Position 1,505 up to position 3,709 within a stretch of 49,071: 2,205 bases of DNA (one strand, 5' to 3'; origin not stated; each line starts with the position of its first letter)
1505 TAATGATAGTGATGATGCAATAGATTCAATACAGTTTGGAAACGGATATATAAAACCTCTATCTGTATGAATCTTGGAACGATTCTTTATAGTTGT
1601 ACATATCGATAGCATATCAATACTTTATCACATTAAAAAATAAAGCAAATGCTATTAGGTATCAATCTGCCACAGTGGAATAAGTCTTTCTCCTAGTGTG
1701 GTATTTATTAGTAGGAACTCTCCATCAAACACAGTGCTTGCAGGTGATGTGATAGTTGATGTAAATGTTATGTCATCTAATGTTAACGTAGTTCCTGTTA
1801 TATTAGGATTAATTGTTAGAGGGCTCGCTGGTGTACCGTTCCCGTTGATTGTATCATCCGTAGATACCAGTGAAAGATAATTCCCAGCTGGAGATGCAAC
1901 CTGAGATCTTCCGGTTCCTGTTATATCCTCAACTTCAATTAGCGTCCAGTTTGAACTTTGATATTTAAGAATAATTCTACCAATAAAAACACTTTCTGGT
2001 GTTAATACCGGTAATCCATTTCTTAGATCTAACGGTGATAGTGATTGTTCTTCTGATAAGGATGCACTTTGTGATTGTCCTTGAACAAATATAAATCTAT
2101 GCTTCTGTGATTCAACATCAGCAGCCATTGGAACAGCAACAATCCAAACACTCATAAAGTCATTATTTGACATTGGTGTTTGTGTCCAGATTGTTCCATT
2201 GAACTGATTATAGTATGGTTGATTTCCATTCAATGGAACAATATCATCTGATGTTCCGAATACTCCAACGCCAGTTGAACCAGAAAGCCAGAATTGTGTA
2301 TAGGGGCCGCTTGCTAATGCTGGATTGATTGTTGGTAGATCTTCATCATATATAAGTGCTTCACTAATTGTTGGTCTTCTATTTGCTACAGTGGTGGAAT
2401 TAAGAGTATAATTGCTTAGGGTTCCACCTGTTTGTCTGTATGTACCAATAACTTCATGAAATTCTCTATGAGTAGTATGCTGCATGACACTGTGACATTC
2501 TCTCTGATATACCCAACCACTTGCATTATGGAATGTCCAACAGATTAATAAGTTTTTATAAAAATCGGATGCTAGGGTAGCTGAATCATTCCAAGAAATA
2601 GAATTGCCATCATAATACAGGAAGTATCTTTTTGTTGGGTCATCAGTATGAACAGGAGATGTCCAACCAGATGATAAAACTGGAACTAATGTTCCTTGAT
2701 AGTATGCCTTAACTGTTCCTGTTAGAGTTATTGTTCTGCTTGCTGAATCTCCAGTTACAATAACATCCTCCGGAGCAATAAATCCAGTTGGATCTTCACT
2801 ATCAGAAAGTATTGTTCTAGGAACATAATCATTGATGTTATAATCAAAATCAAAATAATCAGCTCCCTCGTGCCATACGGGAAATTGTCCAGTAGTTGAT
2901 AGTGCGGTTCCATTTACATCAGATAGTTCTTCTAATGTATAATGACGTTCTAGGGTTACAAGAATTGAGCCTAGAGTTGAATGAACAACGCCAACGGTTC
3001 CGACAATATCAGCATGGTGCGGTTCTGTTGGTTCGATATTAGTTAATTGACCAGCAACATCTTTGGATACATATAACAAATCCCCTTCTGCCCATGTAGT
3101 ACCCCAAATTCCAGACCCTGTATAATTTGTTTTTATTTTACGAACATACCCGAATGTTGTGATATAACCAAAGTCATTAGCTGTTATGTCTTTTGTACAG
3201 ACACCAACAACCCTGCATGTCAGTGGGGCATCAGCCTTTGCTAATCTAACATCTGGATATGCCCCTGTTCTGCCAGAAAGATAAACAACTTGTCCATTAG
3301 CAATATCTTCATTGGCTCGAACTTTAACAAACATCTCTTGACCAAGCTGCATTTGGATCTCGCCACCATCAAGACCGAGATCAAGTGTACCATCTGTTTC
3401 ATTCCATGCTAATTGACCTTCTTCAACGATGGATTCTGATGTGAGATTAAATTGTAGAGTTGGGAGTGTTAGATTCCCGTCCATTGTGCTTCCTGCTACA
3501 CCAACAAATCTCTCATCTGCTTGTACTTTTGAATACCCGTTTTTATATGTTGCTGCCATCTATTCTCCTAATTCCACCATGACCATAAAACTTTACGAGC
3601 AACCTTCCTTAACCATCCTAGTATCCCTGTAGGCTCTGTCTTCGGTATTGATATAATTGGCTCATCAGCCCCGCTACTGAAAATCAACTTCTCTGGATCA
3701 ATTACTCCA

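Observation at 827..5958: Accessory operon coupling a fiber-like protein with an S8 subtilase, a GT2 glycosyltransferase and a cupin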

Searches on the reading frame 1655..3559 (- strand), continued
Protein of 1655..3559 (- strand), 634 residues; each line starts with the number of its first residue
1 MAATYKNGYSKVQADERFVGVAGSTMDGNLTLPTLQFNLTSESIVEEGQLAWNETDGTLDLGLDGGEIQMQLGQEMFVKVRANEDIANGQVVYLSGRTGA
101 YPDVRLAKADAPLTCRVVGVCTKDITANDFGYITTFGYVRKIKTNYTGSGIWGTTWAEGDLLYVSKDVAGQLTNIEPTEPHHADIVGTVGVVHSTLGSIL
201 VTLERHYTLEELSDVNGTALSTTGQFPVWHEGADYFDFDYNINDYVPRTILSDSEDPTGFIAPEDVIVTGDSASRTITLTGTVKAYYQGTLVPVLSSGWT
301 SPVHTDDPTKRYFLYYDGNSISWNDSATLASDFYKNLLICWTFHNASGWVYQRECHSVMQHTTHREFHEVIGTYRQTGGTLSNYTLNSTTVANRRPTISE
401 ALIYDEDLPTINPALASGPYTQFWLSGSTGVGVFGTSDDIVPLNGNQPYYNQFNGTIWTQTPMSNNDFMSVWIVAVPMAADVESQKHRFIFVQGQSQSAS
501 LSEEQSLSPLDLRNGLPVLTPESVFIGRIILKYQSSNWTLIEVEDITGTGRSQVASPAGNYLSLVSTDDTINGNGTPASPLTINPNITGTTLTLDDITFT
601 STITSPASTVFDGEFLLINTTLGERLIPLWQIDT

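Call 53: fold_search(model_id=the predicted structure, library=pdb)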
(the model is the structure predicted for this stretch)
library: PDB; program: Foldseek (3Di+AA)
matches with E <= 10: 255; with E <= 0.001: 0
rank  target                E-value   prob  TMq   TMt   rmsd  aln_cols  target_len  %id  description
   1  8qsy_JJ               1.1e-03  1.00  0.16  0.64   4.4       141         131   16  Portal capsid interface of full Haloferax tailed virus 1. (released 2024-10-23)
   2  8qsy_LJ               2.2e-03  1.00  0.14  0.58   4.4       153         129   14  Portal capsid interface of full Haloferax tailed virus 1. (released 2024-10-23)
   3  6qyy_A                2.4e-03  1.00  0.14  0.56   5.0       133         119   15  The crystal structure of head fiber gp8.5 N base in bacteriophage phi29 (released 2019-06-12)
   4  6qyy_B                2.5e-03  1.00  0.14  0.57   5.4       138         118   16  The crystal structure of head fiber gp8.5 N base in bacteriophage phi29 (released 2019-06-12)
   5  8saj_1                3.7e-03  1.00  0.15  0.53   6.1       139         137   16  Mycobacterium phage Adjutor (released 2024-04-03)
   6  5wk1_K                4.1e-03  1.00  0.14  0.48   5.6       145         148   15  Structure of the major capsid protein and the capsid stabilizing protein of the marine siphovirus TW1 (released 2018-01-17)
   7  9kmh_ak               5.2e-03  1.00  0.16  0.53   6.0       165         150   14  The Composite Cryo-EM Structure of the Portal Vertex of Bacteriophage FCWL1 (released 2025-01-22)
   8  9kzj_H                8.6e-03  1.00  0.15  0.52   5.4       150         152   12  Cryo-EM structure of bacteriophage T1 capsid (released 2025-03-12)
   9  7kmx_a                1.1e-02  1.00  0.16  0.53  10.5       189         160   10  The capsid of Myoviridae Phage XM1 (released 2021-11-10)
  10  6qvk_1e               1.3e-02  1.00  0.15  0.31   4.8       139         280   14  The cryo-EM structure of bacteriophage phi29 prohead (released 2019-06-12)
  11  8pkh_DU               2.2e-02  0.98  0.14  0.42  10.6       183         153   16  Borrelia bacteriophage BB1 procapsid, fivefold-symmetrized outer shell (released 2023-07-12)
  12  8pkh_EO               2.8e-02  0.94  0.13  0.37  10.7       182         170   15  Borrelia bacteriophage BB1 procapsid, fivefold-symmetrized outer shell (released 2023-07-12)
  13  6qvk_1f               2.9e-02  1.00  0.15  0.32   4.6       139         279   14  The cryo-EM structure of bacteriophage phi29 prohead (released 2019-06-12)
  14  8pkh_DO               3.1e-02  0.97  0.14  0.42   9.9       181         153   16  Borrelia bacteriophage BB1 procapsid, fivefold-symmetrized outer shell (released 2023-07-12)
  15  8pkh_DF               4.3e-02  0.90  0.14  0.40  11.3       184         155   15  Borrelia bacteriophage BB1 procapsid, fivefold-symmetrized outer shell (released 2023-07-12)
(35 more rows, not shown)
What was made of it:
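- On Phage capsid cement / decoration protein (PF09956, β-tulip): Foldseek probability 1.00, TM-score (target-normalised) 0.48-0.64 for the six best matches (call 53).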

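Call 55: find_encoding_contigs(protein=P0010, flank=10000, max_places=1)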
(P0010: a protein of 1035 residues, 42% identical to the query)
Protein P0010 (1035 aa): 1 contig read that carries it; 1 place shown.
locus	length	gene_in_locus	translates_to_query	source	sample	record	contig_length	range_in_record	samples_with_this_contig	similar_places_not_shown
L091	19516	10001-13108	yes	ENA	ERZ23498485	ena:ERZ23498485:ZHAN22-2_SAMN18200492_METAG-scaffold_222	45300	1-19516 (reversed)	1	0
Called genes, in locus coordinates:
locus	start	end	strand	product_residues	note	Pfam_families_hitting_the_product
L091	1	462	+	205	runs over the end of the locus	-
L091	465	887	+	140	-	-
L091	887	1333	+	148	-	-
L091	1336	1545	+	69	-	-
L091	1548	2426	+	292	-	-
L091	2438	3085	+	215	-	-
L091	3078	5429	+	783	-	PF20155:TMP_3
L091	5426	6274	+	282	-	-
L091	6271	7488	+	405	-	-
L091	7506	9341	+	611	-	-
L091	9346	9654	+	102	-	-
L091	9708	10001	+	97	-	-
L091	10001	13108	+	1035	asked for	PF09956:Phage_cement_2 (faint)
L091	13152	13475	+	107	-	-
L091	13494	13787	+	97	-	-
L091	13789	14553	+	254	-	-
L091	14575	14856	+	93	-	-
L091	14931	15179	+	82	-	-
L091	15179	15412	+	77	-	-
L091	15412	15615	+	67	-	-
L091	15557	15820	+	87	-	-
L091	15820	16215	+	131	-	PF02557:VanY (faint)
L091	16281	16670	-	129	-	-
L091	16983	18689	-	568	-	PF00176:SNF2-rel_dom, PF00271:Helicase_C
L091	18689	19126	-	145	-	-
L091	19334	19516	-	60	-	?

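Call 56: find_encoding_contigs(protein=P0050, flank=10000, max_places=1)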
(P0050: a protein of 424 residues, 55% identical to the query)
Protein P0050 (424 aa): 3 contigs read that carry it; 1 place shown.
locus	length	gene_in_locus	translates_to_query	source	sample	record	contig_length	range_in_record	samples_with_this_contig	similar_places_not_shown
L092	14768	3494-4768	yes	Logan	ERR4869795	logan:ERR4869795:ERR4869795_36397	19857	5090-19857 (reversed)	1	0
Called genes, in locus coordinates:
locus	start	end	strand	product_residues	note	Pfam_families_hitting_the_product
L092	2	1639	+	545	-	?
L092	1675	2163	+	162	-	-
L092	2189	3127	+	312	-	-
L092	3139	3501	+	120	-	-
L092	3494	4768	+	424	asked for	-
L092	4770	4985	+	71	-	-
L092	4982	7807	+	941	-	-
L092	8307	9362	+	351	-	-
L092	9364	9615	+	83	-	-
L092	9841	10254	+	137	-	-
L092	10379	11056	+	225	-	PF03837:RecT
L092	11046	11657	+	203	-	PF09588:YqaJ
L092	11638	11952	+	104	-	-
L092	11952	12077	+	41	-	-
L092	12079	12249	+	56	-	-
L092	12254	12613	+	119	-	-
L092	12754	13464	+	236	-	-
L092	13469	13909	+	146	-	-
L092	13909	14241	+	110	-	-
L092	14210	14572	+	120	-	-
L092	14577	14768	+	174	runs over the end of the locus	-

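Call 57: search_protein_families(library=phrogs, proteins=[L091:5426-6274:+, L091:6271-7488:+, L091:7506-9341:+, L091:1548-2426:+, L092:2-1639:+, L092:2189-3127:+, L092:4982-7807:+, L092:8307-9362:+, L092:1675-2163:+, L091:13789-14553:+], max_evalue=0.001)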
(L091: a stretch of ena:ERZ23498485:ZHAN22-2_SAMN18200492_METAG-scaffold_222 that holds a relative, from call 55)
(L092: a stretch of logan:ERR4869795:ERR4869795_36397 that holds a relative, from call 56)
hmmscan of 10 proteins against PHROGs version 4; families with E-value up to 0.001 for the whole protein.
L091:5426-6274:+ (282 aa): 0 families

L091:6271-7488:+ (405 aa): 0 families

L091:7506-9341:+ (611 aa): 0 families

L091:1548-2426:+ (292 aa): 0 families

L092:2-1639:+ (545 aa): 3 families
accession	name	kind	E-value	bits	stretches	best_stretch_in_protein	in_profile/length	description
phrog_18503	-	unknown function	4.7e-10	39.4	1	2-197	503-710/844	-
phrog_21793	-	unknown function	9.6e-05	22.5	0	218-287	309-376/482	-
phrog_22373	-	unknown function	0.00041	19.9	1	107-196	96-195/688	-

L092:2189-3127:+ (312 aa): 1 family
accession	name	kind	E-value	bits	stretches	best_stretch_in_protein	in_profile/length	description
phrog_863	-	tail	1.9e-09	38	1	79-266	418-597/690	tail fiber assembly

L092:4982-7807:+ (941 aa): 0 families

L092:8307-9362:+ (351 aa): 0 families

L092:1675-2163:+ (162 aa): 1 family
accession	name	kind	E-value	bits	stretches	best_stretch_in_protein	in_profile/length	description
phrog_4176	-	tail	0.00021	21.9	1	8-98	7-89/309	tail fiber protein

L091:13789-14553:+ (254 aa): 2 families
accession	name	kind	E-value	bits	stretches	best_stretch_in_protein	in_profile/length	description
phrog_10356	-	head and packaging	9.1e-13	48.2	1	23-253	382-623/852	virion structural protein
phrog_11772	-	unknown function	0.00017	22.2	0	21-96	26-103/246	-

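Call 97: search_protein_families(library=padloc, proteins=[window:1655-3559:-], max_evalue=0.001)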
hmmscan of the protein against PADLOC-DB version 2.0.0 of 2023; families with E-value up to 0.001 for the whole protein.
window:1655-3559:- (634 aa): 0 families

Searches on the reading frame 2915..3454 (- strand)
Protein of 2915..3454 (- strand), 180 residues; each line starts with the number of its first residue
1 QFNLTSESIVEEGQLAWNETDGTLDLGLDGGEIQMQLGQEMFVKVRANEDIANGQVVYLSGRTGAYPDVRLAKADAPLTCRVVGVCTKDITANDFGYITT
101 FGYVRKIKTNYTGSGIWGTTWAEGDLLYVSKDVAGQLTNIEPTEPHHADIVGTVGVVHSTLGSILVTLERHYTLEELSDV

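Call 81: find_related_loci(query=A5, collection=viral_contigs, flank=10000)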
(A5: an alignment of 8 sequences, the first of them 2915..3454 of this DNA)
Query A5 (180 aa) in viral_contigs; peptide patterns used: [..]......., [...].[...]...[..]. (x = any residue, [..] = any of these).
390 stretches matched a pattern; 239 encode a relative of the query (tblastn E <= 1e-3); the best 80 are kept; 80 distinct loci.
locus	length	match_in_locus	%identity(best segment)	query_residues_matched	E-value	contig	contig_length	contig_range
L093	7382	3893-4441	62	1-180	6e-73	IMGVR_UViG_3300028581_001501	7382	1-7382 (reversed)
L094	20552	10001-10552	62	1-180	2e-72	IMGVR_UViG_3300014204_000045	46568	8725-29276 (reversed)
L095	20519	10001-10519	62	10-180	1e-69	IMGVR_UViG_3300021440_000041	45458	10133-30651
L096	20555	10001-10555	59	1-180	7e-71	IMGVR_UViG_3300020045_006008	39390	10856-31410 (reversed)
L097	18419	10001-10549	57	1-180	2e-66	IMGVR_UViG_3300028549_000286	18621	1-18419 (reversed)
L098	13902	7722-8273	58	1-180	9e-66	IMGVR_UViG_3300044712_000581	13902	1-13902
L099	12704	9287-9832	56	1-180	6e-63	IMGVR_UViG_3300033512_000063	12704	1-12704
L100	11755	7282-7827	56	1-180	6e-63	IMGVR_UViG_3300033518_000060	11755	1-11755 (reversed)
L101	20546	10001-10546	56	1-180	6e-63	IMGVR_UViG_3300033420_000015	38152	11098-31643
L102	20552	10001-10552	57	1-180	3e-62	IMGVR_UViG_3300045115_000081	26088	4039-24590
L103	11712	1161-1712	54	1-180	2e-59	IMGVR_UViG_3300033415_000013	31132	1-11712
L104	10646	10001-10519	61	11-180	3e-59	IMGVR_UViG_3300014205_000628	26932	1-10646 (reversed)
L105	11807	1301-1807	54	13-180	3e-55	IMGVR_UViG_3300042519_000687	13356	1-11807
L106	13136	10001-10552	54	1-180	4e-55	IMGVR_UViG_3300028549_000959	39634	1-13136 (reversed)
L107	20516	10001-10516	55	12-180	3e-53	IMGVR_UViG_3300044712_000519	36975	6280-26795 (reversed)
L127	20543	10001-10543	42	2-180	9e-37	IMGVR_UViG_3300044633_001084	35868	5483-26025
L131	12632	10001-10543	43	2-180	2e-36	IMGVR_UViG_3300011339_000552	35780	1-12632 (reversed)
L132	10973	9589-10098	45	15-180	5e-36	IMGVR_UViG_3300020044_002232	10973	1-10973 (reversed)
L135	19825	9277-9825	41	2-180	4e-36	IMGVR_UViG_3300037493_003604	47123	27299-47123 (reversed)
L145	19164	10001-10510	45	15-180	2e-35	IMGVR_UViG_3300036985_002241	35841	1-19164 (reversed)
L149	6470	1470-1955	42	13-180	5e-35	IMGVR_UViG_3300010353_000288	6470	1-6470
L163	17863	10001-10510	40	5-180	2e-33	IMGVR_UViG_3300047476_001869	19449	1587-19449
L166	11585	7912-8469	41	2-180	9e-33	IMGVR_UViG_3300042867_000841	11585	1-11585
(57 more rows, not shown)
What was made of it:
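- Tried and rejected: A trimmed module alignment, A5, worked (call 81).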

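Call 83: search_protein_families(library=phrogs, proteins=[L132:6202-8124:+, L145:8539-9099:+, L166:7213-7563:+, L131:5166-5681:+, L127:4215-5171:+, L135:11171-11707:+, L132:2916-3524:+, L099:460-1842:+, L149:2-1150:+, L163:2521-4596:+], max_evalue=0.001)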
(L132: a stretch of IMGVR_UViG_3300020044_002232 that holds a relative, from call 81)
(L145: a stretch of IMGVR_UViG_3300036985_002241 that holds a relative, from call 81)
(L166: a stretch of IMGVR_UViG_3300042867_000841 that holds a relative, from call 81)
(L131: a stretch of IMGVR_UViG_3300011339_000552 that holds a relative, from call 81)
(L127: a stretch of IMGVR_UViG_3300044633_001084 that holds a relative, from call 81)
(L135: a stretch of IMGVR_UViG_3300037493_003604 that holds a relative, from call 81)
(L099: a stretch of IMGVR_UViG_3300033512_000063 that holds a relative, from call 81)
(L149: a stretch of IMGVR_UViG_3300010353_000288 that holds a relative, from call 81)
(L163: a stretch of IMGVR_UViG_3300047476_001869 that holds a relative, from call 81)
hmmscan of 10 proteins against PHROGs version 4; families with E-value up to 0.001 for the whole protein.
L132:6202-8124:+ (641 aa): 4 families
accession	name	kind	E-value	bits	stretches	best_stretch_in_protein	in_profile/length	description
phrog_33693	-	head and packaging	6.8e-38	131.4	1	13-383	5-367/560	portal protein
phrog_11226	-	head and packaging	9.6e-20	71.9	1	22-357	16-360/388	portal protein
phrog_12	-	head and packaging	5.4e-12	46.5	1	88-403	126-420/646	portal protein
phrog_68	-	head and packaging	1.8e-10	41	1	106-354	95-325/344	portal protein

L145:8539-9099:+ (187 aa): 2 families
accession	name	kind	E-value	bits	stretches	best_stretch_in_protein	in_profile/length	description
phrog_35048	-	unknown function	2.7e-08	34.8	1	4-160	5-162/184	-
phrog_24616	-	unknown function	0.00031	21.7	0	11-58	9-58/185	-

L166:7213-7563:+ (117 aa): 2 families
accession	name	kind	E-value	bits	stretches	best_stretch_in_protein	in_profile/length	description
phrog_1084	-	unknown function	1.3e-15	58.6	1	10-117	9-116/123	unknown function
phrog_3304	-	tail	0.0006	20.7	1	29-116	28-113/177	L-shaped tail fiber protein assembly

L131:5166-5681:+ (172 aa): 3 families
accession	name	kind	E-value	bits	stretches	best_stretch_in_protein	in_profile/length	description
phrog_19091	-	unknown function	4.2e-22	79.6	1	1-159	1-159/181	-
phrog_21217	-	unknown function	0.00015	22.5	1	39-151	43-157/189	-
phrog_19979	-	head and packaging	0.00048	21.2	1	66-150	82-166/190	virion structural protein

L127:4215-5171:+ (319 aa): 2 families
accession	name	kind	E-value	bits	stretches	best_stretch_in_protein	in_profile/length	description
phrog_11320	-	unknown function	1.5e-17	64.5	1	9-310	9-299/324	-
phrog_1623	-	head and packaging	1.9e-08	35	1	116-309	117-294/305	virion structural protein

L135:11171-11707:+ (179 aa): 0 families

L132:2916-3524:+ (203 aa): 5 families
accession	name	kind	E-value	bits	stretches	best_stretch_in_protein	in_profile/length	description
phrog_24921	-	unknown function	4.9e-32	112.4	1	3-181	1-181/349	-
phrog_15223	-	other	1.1e-13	52.5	1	67-186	26-129/199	protease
phrog_3017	-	head and packaging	6.9e-12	46.3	1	16-200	8-181/402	head maturation protease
phrog_1530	-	other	6.7e-10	39.8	1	66-182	258-362/379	DNA methyltransferase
phrog_34096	-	head and packaging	5e-08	33.2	1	43-172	126-238/412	head maturation protease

L099:460-1842:+ (461 aa): 11 families
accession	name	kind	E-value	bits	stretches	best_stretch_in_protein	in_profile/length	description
phrog_2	-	head and packaging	1.4e-43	150.7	1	24-420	263-592/807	terminase large subunit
phrog_7579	-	head and packaging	1.2e-17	64.9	1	25-244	3-223/239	terminase large subunit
phrog_5909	-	head and packaging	1.3e-11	45.2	1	170-416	5-264/285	terminase large subunit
phrog_27743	-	unknown function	2.3e-11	44.8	1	313-417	93-208/233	-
phrog_9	-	head and packaging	5.9e-11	42.9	1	43-293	227-518/812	terminase large subunit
phrog_5713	-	head and packaging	4.7e-08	34.1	1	295-417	2-122/143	terminase large subunit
phrog_675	-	head and packaging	1.1e-07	31.5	1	23-187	39-204/576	terminase large subunit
phrog_3717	-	head and packaging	4.2e-07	30.7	1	24-276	8-265/277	terminase large subunit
phrog_979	-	head and packaging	0.00034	20.4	0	12-146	140-274/642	terminase large subunit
phrog_5989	-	head and packaging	0.00042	20.5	1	38-148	155-263/347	terminase large subunit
phrog_31692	-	head and packaging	0.00043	20.3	1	276-424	161-308/328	terminase large subunit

L149:2-1150:+ (383 aa): 1 family
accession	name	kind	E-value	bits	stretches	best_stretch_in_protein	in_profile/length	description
phrog_578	-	connector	3.2e-77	261.1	1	2-380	91-471/486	head closure Hc3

L163:2521-4596:+ (692 aa): 2 families
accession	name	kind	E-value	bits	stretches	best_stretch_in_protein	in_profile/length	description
phrog_156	-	head and packaging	3.4e-139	466.3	1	8-666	6-642/681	portal protein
phrog_14911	-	unknown function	3.5e-101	340.1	1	13-413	6-403/404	-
